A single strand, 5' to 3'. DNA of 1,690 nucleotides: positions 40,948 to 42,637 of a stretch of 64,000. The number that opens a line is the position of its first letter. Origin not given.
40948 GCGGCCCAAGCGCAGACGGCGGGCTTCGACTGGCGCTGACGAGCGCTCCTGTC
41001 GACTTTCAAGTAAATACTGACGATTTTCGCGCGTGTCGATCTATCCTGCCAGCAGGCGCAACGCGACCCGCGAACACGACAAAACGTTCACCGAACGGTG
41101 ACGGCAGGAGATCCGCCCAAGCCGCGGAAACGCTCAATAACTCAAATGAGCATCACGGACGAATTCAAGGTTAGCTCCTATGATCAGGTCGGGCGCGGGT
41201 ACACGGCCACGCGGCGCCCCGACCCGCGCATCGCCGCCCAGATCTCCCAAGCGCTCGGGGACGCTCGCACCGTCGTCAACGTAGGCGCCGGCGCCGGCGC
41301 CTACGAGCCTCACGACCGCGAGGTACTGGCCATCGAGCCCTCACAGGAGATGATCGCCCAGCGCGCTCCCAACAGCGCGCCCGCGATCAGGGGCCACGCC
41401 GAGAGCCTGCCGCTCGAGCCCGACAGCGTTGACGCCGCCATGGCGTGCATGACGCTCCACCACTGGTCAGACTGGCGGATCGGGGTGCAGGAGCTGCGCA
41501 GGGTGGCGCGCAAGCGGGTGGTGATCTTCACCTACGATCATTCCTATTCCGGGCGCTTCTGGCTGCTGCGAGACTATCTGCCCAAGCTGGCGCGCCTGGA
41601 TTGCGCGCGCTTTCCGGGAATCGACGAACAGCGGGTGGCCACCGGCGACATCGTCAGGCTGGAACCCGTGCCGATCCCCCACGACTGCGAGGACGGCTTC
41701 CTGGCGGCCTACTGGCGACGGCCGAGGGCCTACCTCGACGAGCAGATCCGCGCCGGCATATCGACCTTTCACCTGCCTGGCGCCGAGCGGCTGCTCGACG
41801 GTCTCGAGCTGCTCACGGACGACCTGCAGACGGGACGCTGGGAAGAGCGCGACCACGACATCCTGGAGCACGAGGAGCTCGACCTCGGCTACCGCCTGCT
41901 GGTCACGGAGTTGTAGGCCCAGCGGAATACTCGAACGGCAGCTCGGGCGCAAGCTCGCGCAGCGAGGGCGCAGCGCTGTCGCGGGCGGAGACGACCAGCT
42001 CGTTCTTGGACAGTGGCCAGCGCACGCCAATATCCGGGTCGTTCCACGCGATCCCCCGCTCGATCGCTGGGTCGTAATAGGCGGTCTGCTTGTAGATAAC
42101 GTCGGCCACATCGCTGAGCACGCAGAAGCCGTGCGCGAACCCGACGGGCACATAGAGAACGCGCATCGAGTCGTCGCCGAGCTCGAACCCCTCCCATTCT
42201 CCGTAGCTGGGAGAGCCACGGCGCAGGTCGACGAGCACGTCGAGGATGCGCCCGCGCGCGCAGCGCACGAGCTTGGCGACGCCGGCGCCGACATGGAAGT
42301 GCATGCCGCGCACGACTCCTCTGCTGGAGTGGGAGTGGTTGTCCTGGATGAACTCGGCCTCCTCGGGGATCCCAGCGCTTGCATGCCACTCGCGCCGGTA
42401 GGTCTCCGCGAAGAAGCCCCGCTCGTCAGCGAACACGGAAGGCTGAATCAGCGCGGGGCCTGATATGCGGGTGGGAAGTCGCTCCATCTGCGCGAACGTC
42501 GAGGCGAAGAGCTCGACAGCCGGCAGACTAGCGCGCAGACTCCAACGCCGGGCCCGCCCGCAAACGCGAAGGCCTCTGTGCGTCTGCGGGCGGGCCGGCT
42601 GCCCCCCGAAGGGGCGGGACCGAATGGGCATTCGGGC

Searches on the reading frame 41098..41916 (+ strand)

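Call 66: search_protein_families(library=pfam, proteins=[window:41098-41916:+], max_evalue=0.01)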
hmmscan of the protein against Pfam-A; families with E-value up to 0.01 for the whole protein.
window:41098-41916:+ (272 aa): 3 families
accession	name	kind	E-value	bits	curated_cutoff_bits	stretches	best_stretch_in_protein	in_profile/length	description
PF08241.18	Methyltransf_11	-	8.7e-12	46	21.2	1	61-140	2-90/95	Methyltransferase domain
PF13649.12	Methyltransf_25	-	2.6e-07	31.7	27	1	61-139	3-95/97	Methyltransferase domain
PF08242.18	Methyltransf_12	-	2.7e-05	25.2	30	1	63-139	4-94/98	Methyltransferase domain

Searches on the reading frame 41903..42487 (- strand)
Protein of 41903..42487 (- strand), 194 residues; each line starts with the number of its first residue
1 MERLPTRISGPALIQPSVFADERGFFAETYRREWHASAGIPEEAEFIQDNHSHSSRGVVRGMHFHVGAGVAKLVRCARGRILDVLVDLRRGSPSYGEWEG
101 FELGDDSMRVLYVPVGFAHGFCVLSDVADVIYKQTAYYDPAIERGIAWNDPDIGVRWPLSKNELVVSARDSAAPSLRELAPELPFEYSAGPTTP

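Call 66: search_protein_families(library=pfam, proteins=[window:41903-42487:-], max_evalue=0.01)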
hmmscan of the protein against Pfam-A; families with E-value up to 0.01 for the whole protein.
window:41903-42487:- (194 aa): 1 family
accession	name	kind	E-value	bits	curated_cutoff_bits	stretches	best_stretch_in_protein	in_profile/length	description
PF00908.23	dTDP_sugar_isom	-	5.3e-63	212.2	27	1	6-178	2-168/168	dTDP-4-dehydrorhamnose 3,5-epimerase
